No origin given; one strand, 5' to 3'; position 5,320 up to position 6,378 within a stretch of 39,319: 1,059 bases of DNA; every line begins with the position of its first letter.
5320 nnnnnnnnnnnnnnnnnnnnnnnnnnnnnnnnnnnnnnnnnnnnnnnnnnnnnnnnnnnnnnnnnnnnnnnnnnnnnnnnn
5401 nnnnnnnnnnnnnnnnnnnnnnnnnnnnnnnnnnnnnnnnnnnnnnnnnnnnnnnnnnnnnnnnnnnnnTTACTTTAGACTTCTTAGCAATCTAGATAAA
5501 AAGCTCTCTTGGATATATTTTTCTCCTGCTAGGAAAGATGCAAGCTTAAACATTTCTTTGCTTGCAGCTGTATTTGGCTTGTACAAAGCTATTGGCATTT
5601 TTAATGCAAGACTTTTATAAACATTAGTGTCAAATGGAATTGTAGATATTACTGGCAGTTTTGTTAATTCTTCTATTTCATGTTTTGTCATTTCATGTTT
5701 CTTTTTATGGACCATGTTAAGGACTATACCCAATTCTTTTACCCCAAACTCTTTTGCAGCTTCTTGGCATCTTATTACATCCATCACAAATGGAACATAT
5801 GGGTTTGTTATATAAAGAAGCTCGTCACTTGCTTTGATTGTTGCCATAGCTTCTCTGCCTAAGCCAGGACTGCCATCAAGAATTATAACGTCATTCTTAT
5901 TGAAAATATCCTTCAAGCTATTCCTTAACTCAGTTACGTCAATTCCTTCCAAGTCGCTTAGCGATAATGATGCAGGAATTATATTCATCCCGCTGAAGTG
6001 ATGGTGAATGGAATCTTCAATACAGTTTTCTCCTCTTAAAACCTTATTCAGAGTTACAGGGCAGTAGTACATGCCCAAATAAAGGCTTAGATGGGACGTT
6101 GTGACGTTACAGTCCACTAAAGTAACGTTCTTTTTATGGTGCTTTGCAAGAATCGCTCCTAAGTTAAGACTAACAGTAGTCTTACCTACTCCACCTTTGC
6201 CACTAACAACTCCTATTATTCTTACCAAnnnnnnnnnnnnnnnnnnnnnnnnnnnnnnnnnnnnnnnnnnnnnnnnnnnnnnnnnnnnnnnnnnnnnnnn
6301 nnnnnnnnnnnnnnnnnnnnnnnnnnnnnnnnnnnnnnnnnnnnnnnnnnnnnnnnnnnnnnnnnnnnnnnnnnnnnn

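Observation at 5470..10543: Two paralogous MinD/ParA ATPases both carry Asn at the catalytic Asp position and keep MTS-like tails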

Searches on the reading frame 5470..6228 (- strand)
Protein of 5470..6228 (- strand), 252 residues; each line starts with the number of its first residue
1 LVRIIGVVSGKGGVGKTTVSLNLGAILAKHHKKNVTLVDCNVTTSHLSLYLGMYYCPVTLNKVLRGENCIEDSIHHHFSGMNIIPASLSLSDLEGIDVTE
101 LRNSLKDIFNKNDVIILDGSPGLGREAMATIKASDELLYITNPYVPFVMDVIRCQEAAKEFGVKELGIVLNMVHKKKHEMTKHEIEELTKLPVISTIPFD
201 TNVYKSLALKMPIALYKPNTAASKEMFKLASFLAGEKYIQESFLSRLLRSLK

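Call 5: search_protein_families(library=pfam, proteins=[window:5470-6228:-], max_evalue=0.01)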
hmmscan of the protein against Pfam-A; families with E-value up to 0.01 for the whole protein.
window:5470-6228:- (252 aa): 12 families
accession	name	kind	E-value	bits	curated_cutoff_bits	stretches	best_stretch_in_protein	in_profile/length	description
PF13614.12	AAA_31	-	2e-18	67.4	27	1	3-140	2-146/177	AAA domain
PF01656.29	CbiA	-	2.1e-18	66.9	25.4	1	5-213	1-125/125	CobQ/CobB/MinD/ParA nucleotide binding domain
PF10609.15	ParA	-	2.2e-17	63.7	27.1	1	3-231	4-243/246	NUBPL iron-transfer P-loop NTPase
PF00142.24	Fer4_NifH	-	1.1e-08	35.3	25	1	8-72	5-72/271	4Fe-4S iron sulfur cluster binding proteins, NifH/frxC family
PF06564.18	CBP_BcsQ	-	2.8e-05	24.2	21.3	0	189-231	191-231/234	Cellulose biosynthesis protein BcsQ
PF03796.21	DnaB_C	-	3.4e-05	23.8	27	1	7-117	23-135/255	DnaB-like helicase C terminal domain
PF02374.21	ArsA_ATPase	-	3.8e-05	23.5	24.3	1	7-35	5-33/305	Anion-transporting ATPase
PF13500.12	AAA_26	-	9.5e-05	22.8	27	0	156-202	150-193/198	AAA domain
PF20720.3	nSTAND3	-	0.00046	20.4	27.2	0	103-130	8-35/155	Novel STAND NTPase 3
PF09140.17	MipZ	-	0.0013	18.5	20.7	1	4-183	2-169/262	ATPase MipZ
PF13401.12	AAA_22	-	0.0052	17.5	27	0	5-50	7-51/130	AAA domain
PF16575.11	CLP1_P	-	0.0058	16.9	26.6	1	10-51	1-41/188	mRNA cleavage and polyadenylation factor CLP1 P-loop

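Call 6: search_protein_families(library=ncbifam, proteins=[window:5470-6228:-], max_evalue=0.01)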
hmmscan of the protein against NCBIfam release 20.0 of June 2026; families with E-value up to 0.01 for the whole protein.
window:5470-6228:- (252 aa): 31 families (the best 25 are shown)
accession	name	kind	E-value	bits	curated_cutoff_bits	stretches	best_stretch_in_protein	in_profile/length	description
TIGR01969.1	minD_arch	subfamily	1e-61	208.3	201.75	1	3-239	1-236/251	cell division ATPase MinD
TIGR01968.1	minD_bact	equivalog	3.8e-24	85.4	212.9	1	3-240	2-243/261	septum site-determining protein MinD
NF041136.1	MrpORP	equivalog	8.5e-16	58.2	450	2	4-53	7-55/365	iron-sulfur cluster carrier protein MrpORP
NF041546.1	ParA_partition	equivalog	2.2e-14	53.5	180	2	4-44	1-40/203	ParA family partition ATPase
NF008079.0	PRK10818.1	equivalog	5.3e-13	48.9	508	1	1-154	1-156/270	septum site-determining protein MinD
TIGR03371.1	cellulose_yhjQ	equivalog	2.9e-12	46.6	157.85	1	3-234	2-242/246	cellulose biosynthesis protein BcsQ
TIGR01007.1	eps_fam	subfamily_domain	3e-08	33.5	108.05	1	3-180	18-197/204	polysaccharide biosynthesis tyrosine autokinase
TIGR03815.1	CpaE_hom_Actino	equivalog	9.8e-08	31.5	154.45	1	4-53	113-161/340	septum site-determining protein Ssd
TIGR03018.1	pepcterm_TyrKin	hypoth_equivalog_domain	1.5e-07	31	230.65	1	4-124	37-161/207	XrtA-associated tyrosine autokinase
TIGR03453.1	partition_RepA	equivalog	2e-07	30.2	348.45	1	2-144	104-267/387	plasmid partitioning protein RepA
TIGR01287.1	nifH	equivalog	6.9e-07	28.8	394.35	1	8-60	5-56/275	nitrogenase iron protein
NF008669.0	PRK11670.1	equivalog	6e-06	25.4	348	1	3-52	108-156/369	iron-sulfur cluster carrier protein ApbC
TIGR01281.1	DPOR_bchL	equivalog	6.9e-06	25.6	345.15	1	8-208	5-214/268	ferredoxin:protochlorophyllide reductase (ATP-dependent) iron-sulfur ATP-binding protein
NF033200.1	F430_CfbC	exception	8.8e-06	25.3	402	1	8-82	5-79/260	Ni-sirohydrochlorin a,c-diamide reductive cyclase ATP-dependent reductase subunit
NF010259.0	PRK13705.1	equivalog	3e-05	23.1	725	1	4-139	108-262/388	plasmid-partitioning protein SopA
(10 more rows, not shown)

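Call 7: search_solved_structures(query=window:5470-6228:-, max_evalue=1e-8, show_alignments=4)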
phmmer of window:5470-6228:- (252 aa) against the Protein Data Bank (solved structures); distinct sequences matched with E-value up to 1e-8: 15.
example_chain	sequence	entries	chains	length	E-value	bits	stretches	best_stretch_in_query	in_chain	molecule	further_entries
1hyq_A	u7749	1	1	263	4.6e-47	163.6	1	1-236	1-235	CELL DIVISION INHIBITOR (MIND-1)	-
1g3q_A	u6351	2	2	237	1.5e-33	119.4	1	1-231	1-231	CELL DIVISION INHIBITOR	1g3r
1ion_A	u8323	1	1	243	7.1e-32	113.9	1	1-231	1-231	PROBABLE CELL DIVISION INHIBITOR MIND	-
4v03_A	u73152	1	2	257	7.9e-16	61.4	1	1-236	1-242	SITE-DETERMINING PROTEIN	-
4v02_A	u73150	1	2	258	2.2e-15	59.9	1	1-236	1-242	SITE-DETERMINING PROTEIN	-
5j1j_A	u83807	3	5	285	2.5e-15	59.8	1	2-223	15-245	Site-determining protein | Transcriptional antiactivator FleN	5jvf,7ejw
8pb9_A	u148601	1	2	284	6.6e-15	58.4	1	2-223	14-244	Antiactivator FleN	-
8p53_A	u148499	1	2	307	8.1e-15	58.1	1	2-223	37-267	Antiactivator FleN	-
6riq_C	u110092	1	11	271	1.5e-10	44.1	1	1-221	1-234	Site-determining protein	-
4rz2_A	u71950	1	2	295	2e-10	43.7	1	3-236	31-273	Site-determining protein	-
3q9l_A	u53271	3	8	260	3.9e-10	42.8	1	1-215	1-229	Septum site-determining protein minD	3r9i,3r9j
4rz3_A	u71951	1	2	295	5.3e-10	42.4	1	3-236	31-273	Site-determining protein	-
7dut_A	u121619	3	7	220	1.1e-09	41.3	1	4-156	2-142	SOJ protein (Soj)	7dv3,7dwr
3ea0_A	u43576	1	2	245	1.5e-09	40.8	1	3-230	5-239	ATPase, ParA family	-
3vx3_A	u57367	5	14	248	7e-09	38.7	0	3-199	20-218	ATPase involved in chromosome partitioning, ParA/MinD family, Mrp homolog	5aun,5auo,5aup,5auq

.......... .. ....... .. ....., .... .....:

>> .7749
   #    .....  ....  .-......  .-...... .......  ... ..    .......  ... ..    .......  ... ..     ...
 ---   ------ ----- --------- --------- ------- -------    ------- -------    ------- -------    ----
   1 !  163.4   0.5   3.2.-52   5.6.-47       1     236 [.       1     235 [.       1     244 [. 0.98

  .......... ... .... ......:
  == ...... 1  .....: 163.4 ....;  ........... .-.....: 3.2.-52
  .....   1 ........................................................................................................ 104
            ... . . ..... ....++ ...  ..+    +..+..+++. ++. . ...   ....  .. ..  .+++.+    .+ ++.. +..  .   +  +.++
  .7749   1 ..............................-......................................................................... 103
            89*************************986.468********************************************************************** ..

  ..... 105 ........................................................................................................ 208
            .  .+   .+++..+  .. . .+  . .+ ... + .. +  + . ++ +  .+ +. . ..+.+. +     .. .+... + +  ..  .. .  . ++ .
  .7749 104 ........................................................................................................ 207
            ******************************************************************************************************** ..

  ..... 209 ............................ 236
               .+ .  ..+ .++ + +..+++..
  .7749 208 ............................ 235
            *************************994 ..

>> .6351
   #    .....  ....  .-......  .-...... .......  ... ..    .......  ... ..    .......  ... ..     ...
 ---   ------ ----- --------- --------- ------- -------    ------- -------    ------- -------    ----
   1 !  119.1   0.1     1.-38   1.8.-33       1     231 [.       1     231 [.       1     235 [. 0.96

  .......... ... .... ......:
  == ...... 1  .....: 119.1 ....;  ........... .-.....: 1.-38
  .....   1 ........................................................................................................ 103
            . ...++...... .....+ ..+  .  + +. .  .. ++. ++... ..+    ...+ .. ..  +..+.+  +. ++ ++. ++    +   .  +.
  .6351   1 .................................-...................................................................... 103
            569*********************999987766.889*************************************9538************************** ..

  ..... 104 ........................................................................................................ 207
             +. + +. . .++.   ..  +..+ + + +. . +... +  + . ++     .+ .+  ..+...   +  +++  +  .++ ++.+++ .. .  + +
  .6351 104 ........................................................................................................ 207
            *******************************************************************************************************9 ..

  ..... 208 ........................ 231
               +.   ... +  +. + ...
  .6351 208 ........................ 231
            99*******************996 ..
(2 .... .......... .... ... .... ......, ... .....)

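Call 10: find_homologous_proteins(query=window:5470-6228:-, max_evalue=1e-10)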
Query window:5470-6228:- (252 aa): 1020 proteins with E <= 1e-10 among 3320 candidates; the best 120 are listed.
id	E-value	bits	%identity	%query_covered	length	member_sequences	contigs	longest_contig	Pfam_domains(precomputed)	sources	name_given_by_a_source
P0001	1.7e-151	520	94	100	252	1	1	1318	PF00142.25,PF10609.16,PF03796.22,PF01656.30,PF13614.13,PF06564.19,PF02374.22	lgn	-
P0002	6.3e-151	518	94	100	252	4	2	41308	PF00142.25,PF10609.16,PF01656.30,PF13614.13,PF06564.19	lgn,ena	-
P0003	7.3e-151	518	94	100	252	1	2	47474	PF00142.25,PF10609.16,PF01656.30,PF13614.13,PF06564.19,PF02374.22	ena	-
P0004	1.5e-150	517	94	100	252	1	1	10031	PF00142.25,PF10609.16,PF01656.30,PF13614.13,PF06564.19,PF02374.22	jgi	-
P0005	1.7e-150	517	93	100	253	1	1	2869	PF00142.25,PF10609.16,PF03796.22,PF01656.30,PF13614.13,PF06564.19,PF02374.22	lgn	-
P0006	1.9e-150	517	94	100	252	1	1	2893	PF00142.25,PF10609.16,PF01656.30,PF13614.13,PF06564.19,PF02374.22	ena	-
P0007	3.2e-150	516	92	100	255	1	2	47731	PF00142.25,PF10609.16,PF03796.22,PF01656.30,PF13614.13,PF06564.19,PF02374.22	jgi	jgi:septum site-determining protein MinD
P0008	1.2e-147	508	92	100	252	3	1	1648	PF00142.25,PF10609.16,PF01656.30,PF13614.13,PF06564.19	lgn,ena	-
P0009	9.2e-145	498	88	100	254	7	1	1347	PF00142.25,PF10609.16,PF03796.22,PF01656.30,PF13614.13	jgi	-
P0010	7.3e-144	495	87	100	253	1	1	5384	PF00142.25,PF10609.16,PF01656.30,PF13614.13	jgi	jgi:septum site-determining protein MinD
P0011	3.0e-143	493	88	100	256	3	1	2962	PF00142.25,PF10609.16,PF03796.22,PF01656.30,PF13614.13,PF02374.22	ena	-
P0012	2.6e-140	484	85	100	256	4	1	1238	PF00142.25,PF10609.16,PF03796.22,PF01656.30,PF13614.13,PF06564.19,PF02374.22,PF20720.4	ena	-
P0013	5.3e-140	483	86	99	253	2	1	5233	PF00142.25,PF10609.16,PF03796.22,PF01656.30,PF13614.13,PF06564.19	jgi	-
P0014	2.0e-136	471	85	99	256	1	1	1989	PF00142.25,PF10609.16,PF01656.30,PF13614.13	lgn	-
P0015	5.1e-136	470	82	94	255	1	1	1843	PF00142.25,PF10609.16,PF01656.30,PF13614.13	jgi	-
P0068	6.4e-114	397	71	100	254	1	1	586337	PF00142.25,PF10609.16,PF03796.22,PF01656.30,PF13614.13,PF06564.19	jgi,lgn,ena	-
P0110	1.3e-104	367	63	100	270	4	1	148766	PF00142.25,PF10609.16,PF01656.30,PF13614.13,PF06564.19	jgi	jgi:septum site-determining protein MinD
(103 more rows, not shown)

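Call 13: find_encoding_contigs(protein=window:5470-6228:-, flank=10000, max_places=4)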
Protein window:5470-6228:- (252 aa): 9 contigs read that carry it; 4 places shown.
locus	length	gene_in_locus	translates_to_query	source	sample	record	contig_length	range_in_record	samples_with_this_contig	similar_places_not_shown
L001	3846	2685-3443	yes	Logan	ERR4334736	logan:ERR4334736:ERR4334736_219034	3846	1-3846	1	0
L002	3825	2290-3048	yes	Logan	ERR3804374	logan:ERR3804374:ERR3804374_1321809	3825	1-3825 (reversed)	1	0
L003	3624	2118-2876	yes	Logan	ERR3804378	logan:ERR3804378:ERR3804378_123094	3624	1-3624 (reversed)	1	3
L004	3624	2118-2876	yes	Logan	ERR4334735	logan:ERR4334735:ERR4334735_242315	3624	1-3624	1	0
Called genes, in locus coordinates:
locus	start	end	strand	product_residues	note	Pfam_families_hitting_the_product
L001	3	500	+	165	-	?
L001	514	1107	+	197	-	-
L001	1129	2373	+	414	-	-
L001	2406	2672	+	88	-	-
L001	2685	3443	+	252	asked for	PF00142:Fer4_NifH (faint), PF01656:CbiA, PF10609:ParA, PF13614:AAA_31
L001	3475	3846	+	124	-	?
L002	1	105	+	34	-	?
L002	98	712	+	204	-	-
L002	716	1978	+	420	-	-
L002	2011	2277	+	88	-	-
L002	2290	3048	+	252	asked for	PF00142:Fer4_NifH (faint), PF01656:CbiA, PF10609:ParA, PF13614:AAA_31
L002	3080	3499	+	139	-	-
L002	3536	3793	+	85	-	-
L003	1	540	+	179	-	?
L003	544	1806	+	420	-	-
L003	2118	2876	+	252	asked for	PF00142:Fer4_NifH (faint), PF01656:CbiA, PF10609:ParA, PF13614:AAA_31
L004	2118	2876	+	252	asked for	PF00142:Fer4_NifH (faint), PF01656:CbiA, PF10609:ParA, PF13614:AAA_31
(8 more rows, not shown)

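Call 14: find_encoding_contigs(protein=P0068, flank=10000, max_places=2)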
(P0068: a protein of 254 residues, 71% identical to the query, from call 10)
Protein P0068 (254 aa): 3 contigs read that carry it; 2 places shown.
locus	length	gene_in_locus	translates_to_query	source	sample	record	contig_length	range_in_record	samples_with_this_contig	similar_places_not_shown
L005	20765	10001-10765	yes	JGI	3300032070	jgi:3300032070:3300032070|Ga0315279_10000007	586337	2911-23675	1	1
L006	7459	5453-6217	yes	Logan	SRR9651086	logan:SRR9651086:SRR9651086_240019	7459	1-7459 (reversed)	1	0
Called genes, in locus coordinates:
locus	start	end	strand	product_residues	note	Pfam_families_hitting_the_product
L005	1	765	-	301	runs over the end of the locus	-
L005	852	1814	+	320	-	-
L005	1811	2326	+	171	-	-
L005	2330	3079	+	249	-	-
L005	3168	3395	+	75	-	-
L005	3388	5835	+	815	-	PF01835:MG2 (weak), PF02369:Big_1 (weak), PF13620:CarboxypepD_reg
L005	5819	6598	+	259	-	PF00142:Fer4_NifH (faint), PF01656:CbiA, PF06564:CBP_BcsQ, PF10609:ParA, PF13500:AAA_26 (faint), PF13614:AAA_31, PF10609:ParA (weak)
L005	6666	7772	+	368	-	-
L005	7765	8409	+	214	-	-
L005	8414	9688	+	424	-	-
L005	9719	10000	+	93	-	-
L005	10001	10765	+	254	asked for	PF00142:Fer4_NifH (faint), PF01656:CbiA, PF03796:DnaB_C (weak), PF06564:CBP_BcsQ (faint), PF10609:ParA, PF13614:AAA_31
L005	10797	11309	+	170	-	-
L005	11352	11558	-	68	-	-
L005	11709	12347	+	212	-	PF00687:Ribosomal_L1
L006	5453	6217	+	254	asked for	PF00142:Fer4_NifH (faint), PF01656:CbiA, PF03796:DnaB_C (weak), PF06564:CBP_BcsQ (faint), PF10609:ParA, PF13614:AAA_31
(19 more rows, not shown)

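Call 15: find_encoding_contigs(protein=P0110, flank=10000, max_places=2)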
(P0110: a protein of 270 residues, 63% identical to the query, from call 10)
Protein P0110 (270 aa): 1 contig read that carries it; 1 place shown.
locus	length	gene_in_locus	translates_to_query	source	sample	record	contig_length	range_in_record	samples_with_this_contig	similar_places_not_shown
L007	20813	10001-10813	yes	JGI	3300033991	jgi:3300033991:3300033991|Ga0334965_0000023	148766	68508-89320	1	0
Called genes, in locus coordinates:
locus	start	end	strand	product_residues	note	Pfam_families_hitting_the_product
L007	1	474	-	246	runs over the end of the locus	-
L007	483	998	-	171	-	-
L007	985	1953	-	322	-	-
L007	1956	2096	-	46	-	PF04014:MazE_antitoxin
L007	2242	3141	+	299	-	-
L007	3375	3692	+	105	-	-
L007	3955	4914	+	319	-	-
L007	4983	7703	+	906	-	-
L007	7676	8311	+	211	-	-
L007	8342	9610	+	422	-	-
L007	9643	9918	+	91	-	-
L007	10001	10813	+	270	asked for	PF00142:Fer4_NifH (faint), PF06564:CBP_BcsQ (faint), PF10609:ParA, PF13614:AAA_31, PF01656:CbiA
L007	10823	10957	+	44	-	-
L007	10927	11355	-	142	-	-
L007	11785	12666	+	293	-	PF13481:AAA_25 (faint), PF03796:DnaB_C (weak), PF06745:ATPase, PF07088:GvpD_P-loop (weak)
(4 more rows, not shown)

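Call 20: search_protein_representatives(protein=window:5470-6228:-)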
Query: 252 residues. Proteins with E-value up to 0.001 (for the whole library): 13035; up to 1e-10: 2189; up to 1e-30: 419. The best 150 are listed.
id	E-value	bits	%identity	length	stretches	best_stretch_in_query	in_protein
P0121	1.2e-98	345.6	60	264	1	1-251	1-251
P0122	2.9e-93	328.0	57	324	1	1-250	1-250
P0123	4.4e-70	252.1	49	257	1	1-247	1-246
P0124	2.2e-69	249.8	48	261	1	1-247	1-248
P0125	4.3e-67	242.3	47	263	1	1-251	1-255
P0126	1.1e-65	237.8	44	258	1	1-249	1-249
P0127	1.0e-64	234.6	43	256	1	3-247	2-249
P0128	2.5e-64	233.3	46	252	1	1-249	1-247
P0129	7.8e-64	231.7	47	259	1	1-248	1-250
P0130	2.1e-62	227.0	49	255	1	3-239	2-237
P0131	2.1e-62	227.0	46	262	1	1-239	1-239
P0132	2.6e-62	226.7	59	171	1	2-171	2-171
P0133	2.4e-61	223.5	48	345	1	1-238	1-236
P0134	2.4e-60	220.2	44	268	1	3-236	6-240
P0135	4.6e-60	219.3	43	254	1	1-243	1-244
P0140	3.3e-58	213.2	45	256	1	1-239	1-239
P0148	4.4e-55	203.0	42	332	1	1-246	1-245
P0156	2.1e-53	197.5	43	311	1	4-242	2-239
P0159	1.6e-52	194.7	42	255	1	2-236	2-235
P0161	3.9e-52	193.4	40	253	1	1-244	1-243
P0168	2.3e-50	187.6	40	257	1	1-248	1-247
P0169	5.2e-50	186.4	41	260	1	1-241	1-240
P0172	1.9e-49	184.6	41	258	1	1-243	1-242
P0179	7.6e-49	182.6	39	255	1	2-237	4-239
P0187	1.6e-47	178.3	39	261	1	1-239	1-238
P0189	1.7e-47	178.2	40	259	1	1-241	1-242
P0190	1.9e-47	178.0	41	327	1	1-240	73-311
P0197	7.9e-47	176.0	39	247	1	3-247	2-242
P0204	4.4e-46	173.6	41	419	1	2-235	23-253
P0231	4.3e-44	167.1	38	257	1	1-240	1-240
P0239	2.7e-43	164.4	36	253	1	1-239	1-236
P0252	8.7e-43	162.8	37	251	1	1-248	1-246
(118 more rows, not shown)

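Call 25: list_cluster_members(proteins=[P0123, P0128, P0130, P0140, P0148, P0161, P0168, P0179, P0187, P0197])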
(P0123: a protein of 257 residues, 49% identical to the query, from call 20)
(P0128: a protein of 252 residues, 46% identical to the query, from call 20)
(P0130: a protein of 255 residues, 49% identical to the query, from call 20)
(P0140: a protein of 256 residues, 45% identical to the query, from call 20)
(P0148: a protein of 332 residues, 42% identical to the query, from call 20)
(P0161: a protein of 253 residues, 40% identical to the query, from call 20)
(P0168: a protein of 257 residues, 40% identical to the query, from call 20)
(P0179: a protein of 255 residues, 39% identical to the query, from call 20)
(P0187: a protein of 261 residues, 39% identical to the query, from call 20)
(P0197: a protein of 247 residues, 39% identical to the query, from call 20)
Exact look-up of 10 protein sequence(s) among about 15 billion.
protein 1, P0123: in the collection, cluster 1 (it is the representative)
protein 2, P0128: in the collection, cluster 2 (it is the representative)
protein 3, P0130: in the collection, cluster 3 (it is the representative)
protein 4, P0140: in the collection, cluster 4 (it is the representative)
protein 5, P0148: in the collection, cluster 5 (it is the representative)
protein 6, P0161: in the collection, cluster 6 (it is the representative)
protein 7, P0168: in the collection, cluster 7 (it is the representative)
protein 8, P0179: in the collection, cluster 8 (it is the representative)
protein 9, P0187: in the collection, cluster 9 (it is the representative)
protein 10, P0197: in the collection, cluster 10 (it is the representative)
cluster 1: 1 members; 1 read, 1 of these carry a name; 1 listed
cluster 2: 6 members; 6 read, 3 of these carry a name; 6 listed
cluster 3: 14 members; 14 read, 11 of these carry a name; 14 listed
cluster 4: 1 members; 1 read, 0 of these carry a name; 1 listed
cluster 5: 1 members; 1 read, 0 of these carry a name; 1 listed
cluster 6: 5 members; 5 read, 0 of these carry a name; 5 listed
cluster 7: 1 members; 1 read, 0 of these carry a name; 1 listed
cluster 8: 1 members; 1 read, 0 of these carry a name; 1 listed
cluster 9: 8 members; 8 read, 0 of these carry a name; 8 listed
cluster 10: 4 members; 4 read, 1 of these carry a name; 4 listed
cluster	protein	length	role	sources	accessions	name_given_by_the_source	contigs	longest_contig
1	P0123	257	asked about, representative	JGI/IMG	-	septum site-determining protein MinD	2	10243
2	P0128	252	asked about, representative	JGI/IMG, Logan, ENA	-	-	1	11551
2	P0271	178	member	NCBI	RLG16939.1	hypothetical protein DRN62_02535, partial [Nanoarchaeota archaeon]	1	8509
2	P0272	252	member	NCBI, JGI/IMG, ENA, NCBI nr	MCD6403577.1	MAG: cell division ATPase MinD [Nanoarchaeota archaeon] | cell division ATPase MinD [Nanoarchaeota archaeon]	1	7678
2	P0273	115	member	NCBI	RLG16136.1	septum site-determining protein MinD, partial [Nanoarchaeota archaeon]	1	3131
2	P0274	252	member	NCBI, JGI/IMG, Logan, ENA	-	-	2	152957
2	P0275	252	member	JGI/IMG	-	-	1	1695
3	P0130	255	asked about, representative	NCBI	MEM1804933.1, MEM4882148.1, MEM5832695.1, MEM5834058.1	MAG: cell division ATPase MinD [Nanopusillaceae archaeon]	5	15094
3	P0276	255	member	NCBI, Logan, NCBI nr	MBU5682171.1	MAG: cell division ATPase MinD [Candidatus Aenigmarchaeota archaeon] | cell division ATPase MinD [Candidatus Aenigmarchaeota archaeon]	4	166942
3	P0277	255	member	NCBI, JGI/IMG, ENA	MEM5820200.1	MAG: cell division ATPase MinD [Candidatus Aenigmatarchaeota archaeon]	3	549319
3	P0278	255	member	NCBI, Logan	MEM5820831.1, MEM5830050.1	MAG: cell division ATPase MinD [Candidatus Aenigmatarchaeota archaeon]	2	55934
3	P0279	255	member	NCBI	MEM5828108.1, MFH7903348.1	MAG: cell division ATPase MinD [Candidatus Aenigmatarchaeota archaeon]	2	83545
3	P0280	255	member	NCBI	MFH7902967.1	MAG: cell division ATPase MinD [Candidatus Aenigmatarchaeota archaeon]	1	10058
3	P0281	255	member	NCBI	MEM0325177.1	MAG: cell division ATPase MinD [Candidatus Aenigmatarchaeota archaeon]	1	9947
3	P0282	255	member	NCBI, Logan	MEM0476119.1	MAG: cell division ATPase MinD [Candidatus Aenigmatarchaeota archaeon]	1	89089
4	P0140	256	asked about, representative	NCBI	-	-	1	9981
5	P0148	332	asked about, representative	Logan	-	-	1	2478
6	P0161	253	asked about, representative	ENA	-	-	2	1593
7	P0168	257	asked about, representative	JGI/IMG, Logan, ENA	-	-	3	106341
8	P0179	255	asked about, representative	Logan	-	-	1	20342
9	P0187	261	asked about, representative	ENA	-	-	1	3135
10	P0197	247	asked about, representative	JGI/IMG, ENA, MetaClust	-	\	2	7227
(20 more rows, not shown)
